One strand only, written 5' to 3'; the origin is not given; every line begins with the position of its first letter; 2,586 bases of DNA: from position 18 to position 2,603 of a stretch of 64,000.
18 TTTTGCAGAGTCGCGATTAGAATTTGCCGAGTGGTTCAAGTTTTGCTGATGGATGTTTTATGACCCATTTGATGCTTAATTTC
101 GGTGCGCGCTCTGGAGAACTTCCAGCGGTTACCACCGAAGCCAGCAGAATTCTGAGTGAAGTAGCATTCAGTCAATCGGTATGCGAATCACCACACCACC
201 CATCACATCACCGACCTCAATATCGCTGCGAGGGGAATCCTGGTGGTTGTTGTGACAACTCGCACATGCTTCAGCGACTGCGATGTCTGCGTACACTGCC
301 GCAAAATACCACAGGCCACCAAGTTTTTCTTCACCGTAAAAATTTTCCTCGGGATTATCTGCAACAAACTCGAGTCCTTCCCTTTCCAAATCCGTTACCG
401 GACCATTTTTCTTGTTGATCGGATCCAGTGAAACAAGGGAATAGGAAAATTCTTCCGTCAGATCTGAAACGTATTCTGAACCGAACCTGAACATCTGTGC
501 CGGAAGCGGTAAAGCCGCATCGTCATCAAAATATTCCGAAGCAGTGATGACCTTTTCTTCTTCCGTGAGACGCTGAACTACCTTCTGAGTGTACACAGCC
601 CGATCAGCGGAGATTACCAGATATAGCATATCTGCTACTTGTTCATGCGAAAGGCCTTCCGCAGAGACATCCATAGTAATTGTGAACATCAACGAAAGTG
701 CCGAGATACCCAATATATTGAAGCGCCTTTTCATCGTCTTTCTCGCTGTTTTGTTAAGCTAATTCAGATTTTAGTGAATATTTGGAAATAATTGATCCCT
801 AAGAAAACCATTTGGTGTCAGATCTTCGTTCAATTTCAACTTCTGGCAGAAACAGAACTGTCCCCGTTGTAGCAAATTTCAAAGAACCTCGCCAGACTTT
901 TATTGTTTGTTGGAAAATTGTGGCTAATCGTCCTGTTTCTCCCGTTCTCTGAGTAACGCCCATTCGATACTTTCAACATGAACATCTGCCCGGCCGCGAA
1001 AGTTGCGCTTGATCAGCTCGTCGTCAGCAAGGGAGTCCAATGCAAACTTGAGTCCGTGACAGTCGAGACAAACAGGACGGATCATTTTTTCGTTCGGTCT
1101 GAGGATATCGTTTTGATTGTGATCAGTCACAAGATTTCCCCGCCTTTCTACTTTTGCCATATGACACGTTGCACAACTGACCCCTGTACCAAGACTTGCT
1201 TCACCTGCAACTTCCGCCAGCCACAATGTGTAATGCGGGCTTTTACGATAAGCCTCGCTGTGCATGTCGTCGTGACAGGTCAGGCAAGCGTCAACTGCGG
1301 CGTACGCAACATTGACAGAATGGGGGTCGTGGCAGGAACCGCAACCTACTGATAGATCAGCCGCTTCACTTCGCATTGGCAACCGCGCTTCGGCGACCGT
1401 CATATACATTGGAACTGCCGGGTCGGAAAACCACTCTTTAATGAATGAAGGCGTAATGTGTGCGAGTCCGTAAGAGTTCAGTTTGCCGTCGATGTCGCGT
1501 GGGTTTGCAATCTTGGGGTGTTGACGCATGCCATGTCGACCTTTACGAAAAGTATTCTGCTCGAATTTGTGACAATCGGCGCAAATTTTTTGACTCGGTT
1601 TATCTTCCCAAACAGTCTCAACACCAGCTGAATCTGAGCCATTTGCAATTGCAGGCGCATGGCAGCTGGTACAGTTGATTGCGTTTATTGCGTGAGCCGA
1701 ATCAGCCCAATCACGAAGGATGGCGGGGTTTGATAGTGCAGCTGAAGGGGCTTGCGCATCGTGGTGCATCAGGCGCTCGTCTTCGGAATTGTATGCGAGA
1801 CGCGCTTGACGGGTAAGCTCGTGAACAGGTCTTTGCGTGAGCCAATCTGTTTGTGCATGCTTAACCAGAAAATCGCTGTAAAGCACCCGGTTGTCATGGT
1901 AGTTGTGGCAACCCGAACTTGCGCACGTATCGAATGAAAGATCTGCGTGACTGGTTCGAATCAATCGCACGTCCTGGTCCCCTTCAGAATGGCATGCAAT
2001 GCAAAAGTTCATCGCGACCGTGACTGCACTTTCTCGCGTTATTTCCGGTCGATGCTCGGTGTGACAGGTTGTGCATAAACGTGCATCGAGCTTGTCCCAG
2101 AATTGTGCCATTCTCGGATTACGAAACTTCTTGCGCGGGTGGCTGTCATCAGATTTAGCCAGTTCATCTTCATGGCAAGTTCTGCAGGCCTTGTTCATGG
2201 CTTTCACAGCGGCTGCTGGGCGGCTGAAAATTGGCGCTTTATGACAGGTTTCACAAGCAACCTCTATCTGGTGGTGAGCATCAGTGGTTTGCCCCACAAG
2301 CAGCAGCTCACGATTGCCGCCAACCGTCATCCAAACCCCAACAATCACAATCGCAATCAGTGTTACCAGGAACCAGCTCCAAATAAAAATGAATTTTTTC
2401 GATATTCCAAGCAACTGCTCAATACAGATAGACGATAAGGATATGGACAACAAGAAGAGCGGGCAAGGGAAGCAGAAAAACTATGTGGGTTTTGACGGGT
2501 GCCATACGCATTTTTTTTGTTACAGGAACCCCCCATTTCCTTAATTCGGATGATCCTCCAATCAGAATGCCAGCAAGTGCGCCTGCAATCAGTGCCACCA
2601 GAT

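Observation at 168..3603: Operon coupling a GPP34-like cytoplasmic domain to a putative di-haem-b membrane module, an 11-site multihaem cytochrome c and a DUF3365 haem protein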

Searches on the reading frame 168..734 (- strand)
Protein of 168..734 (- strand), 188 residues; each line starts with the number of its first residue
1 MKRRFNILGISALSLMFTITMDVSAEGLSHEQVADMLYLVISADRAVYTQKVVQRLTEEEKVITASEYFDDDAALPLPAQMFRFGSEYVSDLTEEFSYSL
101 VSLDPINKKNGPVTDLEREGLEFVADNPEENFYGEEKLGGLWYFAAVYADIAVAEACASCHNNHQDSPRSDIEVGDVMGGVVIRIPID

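Call 3: search_protein_families(library=pfam, proteins=[window:168-734:-], max_evalue=1)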
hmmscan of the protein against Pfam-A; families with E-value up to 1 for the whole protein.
window:168-734:- (188 aa): 2 families
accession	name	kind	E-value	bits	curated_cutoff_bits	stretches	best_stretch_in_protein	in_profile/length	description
PF11845.13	Tll0287-like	-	5.5e-19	69.5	24.1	1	33-186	11-144/144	Tll0287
PF09699.15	Paired_CXXCH_1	-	0.054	13.6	20.6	1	153-166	4-18/41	Doubled CXXCH motif (Paired_CXXCH_1)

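Call 4: search_protein_families(library=ncbifam, proteins=[window:168-734:-], max_evalue=1)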
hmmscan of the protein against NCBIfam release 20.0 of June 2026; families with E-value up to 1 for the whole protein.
window:168-734:- (188 aa): 0 families

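Call 59: search_solved_structures(query=window:168-734:-, max_evalue=1, show_alignments=1)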
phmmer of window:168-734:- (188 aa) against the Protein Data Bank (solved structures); distinct sequences matched with E-value up to 1: 0.

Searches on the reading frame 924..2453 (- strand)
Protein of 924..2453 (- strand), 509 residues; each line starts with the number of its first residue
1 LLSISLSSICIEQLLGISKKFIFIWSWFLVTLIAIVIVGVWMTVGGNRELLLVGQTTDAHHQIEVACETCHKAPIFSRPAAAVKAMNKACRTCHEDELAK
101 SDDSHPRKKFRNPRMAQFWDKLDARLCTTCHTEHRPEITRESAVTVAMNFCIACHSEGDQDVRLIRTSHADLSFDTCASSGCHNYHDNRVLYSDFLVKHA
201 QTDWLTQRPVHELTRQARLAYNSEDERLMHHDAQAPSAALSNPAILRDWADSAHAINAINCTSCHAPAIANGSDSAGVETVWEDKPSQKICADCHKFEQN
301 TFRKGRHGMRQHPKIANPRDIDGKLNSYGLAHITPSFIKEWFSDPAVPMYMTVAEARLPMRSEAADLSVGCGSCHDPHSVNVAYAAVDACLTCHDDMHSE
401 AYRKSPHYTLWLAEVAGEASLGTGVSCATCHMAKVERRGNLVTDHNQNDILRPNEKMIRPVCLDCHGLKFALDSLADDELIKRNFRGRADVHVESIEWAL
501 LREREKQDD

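Call 3: search_protein_families(library=pfam, proteins=[window:924-2453:-], max_evalue=1)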
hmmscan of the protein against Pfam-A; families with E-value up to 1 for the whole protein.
window:924-2453:- (509 aa): 6 families
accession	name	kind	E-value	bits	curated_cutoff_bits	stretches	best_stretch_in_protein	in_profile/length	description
PF14537.11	Cytochrom_c3_2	-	8.1e-17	61.9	25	3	60-156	2-79/79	Cytochrome c3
PF14522.11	Cytochrome_C7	-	1.1e-14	54.5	24.8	4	254-300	8-53/67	Cytochrome c7 and related cytochrome c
PF09699.15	Paired_CXXCH_1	-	2.4e-09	37.1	20.6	3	60-97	1-39/41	Doubled CXXCH motif (Paired_CXXCH_1)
PF02085.21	Cytochrom_CIII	-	3.8e-08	34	22.9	3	59-137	26-88/101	Class III cytochrome C family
PF02335.20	Cytochrom_C552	-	1.6e-05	24.5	24.1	1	405-467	229-283/438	Cytochrome c552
PF13435.11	Cytochrome_C554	-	0.5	11.8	20.8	0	291-308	2-19/84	Cytochrome c554 and c-prime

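Call 4: search_protein_families(library=ncbifam, proteins=[window:924-2453:-], max_evalue=1)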
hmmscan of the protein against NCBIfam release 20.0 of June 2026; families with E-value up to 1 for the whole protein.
window:924-2453:- (509 aa): 9 families
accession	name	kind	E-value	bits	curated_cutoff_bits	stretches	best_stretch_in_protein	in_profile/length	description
TIGR03508.1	decahem_SO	subfamily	4.8e-18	65.5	192.2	4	246-380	82-201/258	DmsE family decaheme c-type cytochrome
NF041028.1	decahem_GSU2203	exception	1.6e-11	44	325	4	246-302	113-162/317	GSU2203 family decaheme c-type cytochrome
NF041198.1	UshA_like_PCGU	equivalog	7.4e-05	21.5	275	1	253-300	467-513/519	UshA-like (seleno)protein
NF008339.0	PRK11125.1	equivalog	0.00058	18.6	595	1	406-467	272-326/487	ammonia-forming cytochrome c nitrite reductase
TIGR01905.1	paired_CXXCH_1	subfamily_domain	0.0033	17.3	25.2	3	127-158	9-39/41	doubled CXXCH domain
TIGR04257.1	nanowire_3heme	domain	0.0039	17.3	40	2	369-394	52-74/75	c(7)-type cytochrome triheme domain-containing protein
NF040968.1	FeS_ExtO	equivalog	0.013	14.4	200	2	28-155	3-137/416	selenite/tellurite reduction operon b-type cytochrome iron-sulfur cluster-binding subunit ExtO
NF040967.1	cytc_ExtN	equivalog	0.013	14.3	200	2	28-137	3-116/415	selenite/tellurite reduction operon c-type cytochrome ExtN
NF033196.2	c_type_nonphoto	exception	0.069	13.3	70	0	42-73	62-93/98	c-type cytochrome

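Call 20: search_solved_structures(query=window:924-2453:-, max_evalue=1)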
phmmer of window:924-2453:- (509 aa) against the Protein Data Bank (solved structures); distinct sequences matched with E-value up to 1: 15.
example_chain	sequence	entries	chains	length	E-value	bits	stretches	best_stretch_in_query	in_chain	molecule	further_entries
1oah_A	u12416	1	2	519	0.00038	22.3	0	423-469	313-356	CYTOCHROME C NITRITE REDUCTASE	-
8rv0_Y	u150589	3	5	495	0.0019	20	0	249-466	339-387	Octaheme cytochrome c nitrite reductase | Octaheme nitrite c cytochrome c reductase | Octaheme nitrite reductase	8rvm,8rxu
4wjy_A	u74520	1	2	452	0.0028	19.4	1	404-468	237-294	Cytochrome c-552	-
1qdb_A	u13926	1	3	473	0.0042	18.9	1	230-317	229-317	CYTOCHROME C NITRITE REDUCTASE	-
2rf7_A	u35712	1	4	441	0.0044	18.8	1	404-468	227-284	Cytochrome c-552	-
1gu6_A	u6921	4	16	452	0.0046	18.7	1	404-468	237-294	CYTOCHROME C552 | Cytochrome c-552 | Cytochrome c nitrite reductase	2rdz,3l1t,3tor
3sxq_A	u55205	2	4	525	0.0064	18.3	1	258-328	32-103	Eight-heme nitrite reductase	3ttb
2j7a_A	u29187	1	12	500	0.017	16.9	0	234-306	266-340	CYTOCHROME C NITRITE REDUCTASE NRFA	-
2vr0_A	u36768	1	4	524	0.02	16.6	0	234-306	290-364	CYTOCHROME C NITRITE REDUCTASE, CATALYTIC SUBUNIT NFRA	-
6i5b_A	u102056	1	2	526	0.04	15.6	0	375-451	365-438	Uncharacterized protein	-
6r2q_A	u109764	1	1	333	0.1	14.3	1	349-432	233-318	Cystathionine beta-synthase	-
1fs7_A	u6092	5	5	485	0.16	13.6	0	423-467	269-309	CYTOCHROME C NITRITE REDUCTASE | Cytochrome c-552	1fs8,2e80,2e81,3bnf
3bng_A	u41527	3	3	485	0.17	13.6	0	423-467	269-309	Cytochrome c-552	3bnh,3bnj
1fs9_A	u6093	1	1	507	0.18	13.5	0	423-467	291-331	CYTOCHROME C NITRITE REDUCTASE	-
6ef8_A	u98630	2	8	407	0.92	11.1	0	369-424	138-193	C-type cytochrome OmcS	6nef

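Call 47: find_homologous_proteins(query=window:924-2414:-, max_evalue=0.00001)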
Query window:924-2414:- (496 aa): 2076 proteins with E <= 0.00001 among 8000 candidates; the best 120 are listed.
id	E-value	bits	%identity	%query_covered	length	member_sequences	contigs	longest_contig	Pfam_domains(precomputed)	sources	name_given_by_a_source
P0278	0.0e+0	1108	94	99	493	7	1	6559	PF09699.16,PF14537.12,PF02085.22,PF02335.21,PF14522.12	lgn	-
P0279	7.0e-270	914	79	97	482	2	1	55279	PF09699.16,PF14537.12,PF02085.22,PF02335.21,PF14522.12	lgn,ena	-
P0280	3.8e-232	789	68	97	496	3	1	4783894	PF09699.16,PF14537.12,PF02085.22,PF02335.21,PF14522.12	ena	-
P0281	2.4e-221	754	64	99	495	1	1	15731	PF09699.16,PF14537.12,PF14522.12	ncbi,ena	-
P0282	3.4e-221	753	64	99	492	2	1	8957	PF14537.12,PF02335.21,PF14522.12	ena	-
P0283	4.8e-218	743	64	99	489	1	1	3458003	PF09699.16,PF14537.12,PF02335.21,PF14522.12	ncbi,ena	-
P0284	1.8e-209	715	62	98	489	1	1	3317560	PF14537.12,PF14522.12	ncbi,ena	-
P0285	8.3e-205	699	61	99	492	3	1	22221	PF09699.16,PF14537.12,PF02335.21,PF14522.12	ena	-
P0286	2.4e-204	698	61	98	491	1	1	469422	PF14537.12,PF02085.22,PF02335.21,PF14522.12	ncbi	-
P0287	7.6e-202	689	61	99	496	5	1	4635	PF09699.16,PF14537.12,PF14522.12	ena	-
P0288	1.5e-200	685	61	99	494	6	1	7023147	PF09699.16,PF14537.12,PF02335.21,PF14522.12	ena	-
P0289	2.0e-200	685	61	95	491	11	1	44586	PF09699.16,PF14537.12,PF14522.12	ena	-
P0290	2.8e-200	684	62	99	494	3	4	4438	PF09699.16,PF14537.12,PF14522.12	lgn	-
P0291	4.8e-197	674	59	99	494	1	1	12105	PF09699.16,PF14537.12,PF02335.21,PF14522.12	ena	-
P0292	1.2e-196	672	60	98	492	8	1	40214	PF09699.16,PF14537.12,PF02085.22,PF02335.21,PF14522.12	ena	-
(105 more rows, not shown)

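Call 64: predict_structure(alignment_id=A5)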
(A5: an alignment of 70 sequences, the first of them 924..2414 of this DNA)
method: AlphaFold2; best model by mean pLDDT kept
length: 496 residues; sequences in the alignment: 70
mean_pLDDT: 63.1   pTM: 0.46
mean pLDDT of the five models: 63.1, 61.3, 58.4, 56.8, 55.4
residues with pLDDT >= 90: 12; 70-90: 183; 50-70: 155; < 50: 146
segments of 3 or more residues with pLDDT < 50: 38-64, 90-147, 159-175, 208-210, 288-303, 365-369, 435-444
pLDDT, mean of each block of 10 residues (from residue 1): 73 92 78 50 32 37 51 59 57 44 45 44 40 45 47 49 41 50 75 61 56 76 86 79 80 74 82 73 55 43 64 88 82 63 63 65 50 65 74 83 77 69 57 51 56 77 72 77 80 74
secondary structure, 60 per line:
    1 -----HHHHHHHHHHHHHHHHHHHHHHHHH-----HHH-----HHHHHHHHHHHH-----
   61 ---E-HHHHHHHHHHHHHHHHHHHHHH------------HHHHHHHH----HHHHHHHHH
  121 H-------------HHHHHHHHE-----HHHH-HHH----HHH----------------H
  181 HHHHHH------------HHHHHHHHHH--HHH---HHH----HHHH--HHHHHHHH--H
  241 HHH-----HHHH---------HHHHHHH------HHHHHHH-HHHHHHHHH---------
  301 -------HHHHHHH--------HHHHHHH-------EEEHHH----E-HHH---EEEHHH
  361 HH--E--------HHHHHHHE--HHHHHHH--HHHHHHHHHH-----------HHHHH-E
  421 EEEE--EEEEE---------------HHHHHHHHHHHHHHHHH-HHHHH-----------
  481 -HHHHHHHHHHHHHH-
elements in order: H6-30 H44-55 H66-87 H100-107 H112-121 H135-142 H149-152 H180-186 H199-208 H224-227 H230-237 H240-243 H249-252 H262-268 H275-281 H283-291 H308-314 H323-329 E337-339 E355-357 H358-362 H374-380 H384-390 H393-402 H414-418 E420-424 E427-431 H447-463 H465-469 H482-495

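Call 69: fold_search(model_id=the predicted structure, library=pdb)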
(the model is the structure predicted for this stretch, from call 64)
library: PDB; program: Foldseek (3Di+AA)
matches with E <= 10: 4; with E <= 0.001: 0
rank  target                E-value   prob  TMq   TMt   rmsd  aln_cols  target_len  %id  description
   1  2ot4_A                4.4e+00  0.03  0.14  0.13  16.6       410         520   16  Structure of a hexameric multiheme c nitrite reductase from the extremophile bacterium Thiolkalivibrio nitratireducens (released 2008-04-08)
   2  3mmo_A                6.9e+00  0.01  0.09  0.09  16.2       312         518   14  Structure of the Thioalkalivibrio nitratireducens cytochrome c nitrite reductase in complex with cyanide (released 2010-09-29)
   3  9jmc_R                8.5e+00  0.01  0.06  0.09  24.0       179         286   11  Cryo-EM structure of the DS-3801b-Motilin receptor-Gq protein complex (released 2025-05-28)
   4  6vvv_F                8.5e+00  0.01  0.07  0.09  26.4       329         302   10  Crystal structure of a Mycobacterium smegmatis transcription initiation complex with Rifampicin-resistant RNA polymera (released 2020-10-21)
